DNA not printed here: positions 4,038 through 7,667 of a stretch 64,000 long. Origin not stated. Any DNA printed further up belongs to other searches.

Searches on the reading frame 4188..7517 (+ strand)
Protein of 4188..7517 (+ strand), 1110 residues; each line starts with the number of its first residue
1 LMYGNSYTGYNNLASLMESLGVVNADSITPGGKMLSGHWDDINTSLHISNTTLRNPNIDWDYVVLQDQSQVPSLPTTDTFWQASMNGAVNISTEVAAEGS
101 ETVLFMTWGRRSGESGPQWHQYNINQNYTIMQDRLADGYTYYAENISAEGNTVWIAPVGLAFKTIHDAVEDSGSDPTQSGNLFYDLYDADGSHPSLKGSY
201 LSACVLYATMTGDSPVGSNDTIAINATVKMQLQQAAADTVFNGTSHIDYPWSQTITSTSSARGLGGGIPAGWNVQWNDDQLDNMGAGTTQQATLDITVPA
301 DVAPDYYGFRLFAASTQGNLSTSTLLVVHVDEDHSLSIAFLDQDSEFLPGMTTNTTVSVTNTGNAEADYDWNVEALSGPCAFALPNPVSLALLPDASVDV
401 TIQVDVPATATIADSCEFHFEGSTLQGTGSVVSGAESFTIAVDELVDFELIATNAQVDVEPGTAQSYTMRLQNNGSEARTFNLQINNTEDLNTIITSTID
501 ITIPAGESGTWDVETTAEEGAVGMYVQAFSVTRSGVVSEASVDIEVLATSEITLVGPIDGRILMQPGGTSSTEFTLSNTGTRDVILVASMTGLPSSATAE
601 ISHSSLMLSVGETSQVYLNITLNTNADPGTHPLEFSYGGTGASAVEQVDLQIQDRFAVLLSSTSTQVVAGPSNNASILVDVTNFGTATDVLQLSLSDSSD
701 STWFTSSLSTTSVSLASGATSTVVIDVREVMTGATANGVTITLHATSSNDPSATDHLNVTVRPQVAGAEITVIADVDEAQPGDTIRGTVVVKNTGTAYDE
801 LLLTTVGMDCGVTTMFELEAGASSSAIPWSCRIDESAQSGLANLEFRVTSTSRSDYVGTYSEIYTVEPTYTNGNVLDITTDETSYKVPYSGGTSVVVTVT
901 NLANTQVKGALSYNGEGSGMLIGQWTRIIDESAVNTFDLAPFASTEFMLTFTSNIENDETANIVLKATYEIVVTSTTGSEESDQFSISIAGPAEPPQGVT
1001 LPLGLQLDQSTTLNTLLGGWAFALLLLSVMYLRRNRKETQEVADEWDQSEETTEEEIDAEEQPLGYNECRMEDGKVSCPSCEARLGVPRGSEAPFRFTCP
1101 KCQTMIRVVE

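Call 27: search_protein_families(library=pfam, proteins=[window:4188-7517:+], max_evalue=0.01)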
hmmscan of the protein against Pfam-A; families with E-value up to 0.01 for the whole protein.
window:4188-7517:+ (1110 aa): 7 families
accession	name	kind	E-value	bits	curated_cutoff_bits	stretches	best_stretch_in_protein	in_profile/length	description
PF11614.14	FixG_C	-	8.9e-11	42.4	25.6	1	466-525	34-93/119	IG-like fold at C-terminal of FixG, putative oxidoreductase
PF10633.15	NPCBM_assoc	-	7.6e-09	36.1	24.4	1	268-307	30-69/78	NPCBM-associated, NEW3 domain of alpha-galactosidase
PF22544.2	HYDIN_VesB_CFA65-like_Ig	-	2.2e-07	31.5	25.5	0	350-422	18-88/100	HYDIN/CFA65/VesB-like, Ig-like domain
PF23619.1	Ig_VWA7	-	5.3e-06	27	27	0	662-759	5-100/104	VWA7 Ig-like domain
PF16227.11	DUF4886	-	1.5e-05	24.6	26.7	1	59-236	82-238/242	Domain of unknown function (DUF4886)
PF23548.1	Zn_ribbon_FGT1_2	-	0.00016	21.6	27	1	1075-1108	2-32/35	FORGETTER1 second zinc ribbon domain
PF12389.13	Peptidase_M73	-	0.008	16.5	22.5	0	768-796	47-75/196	Camelysin metallo-endopeptidase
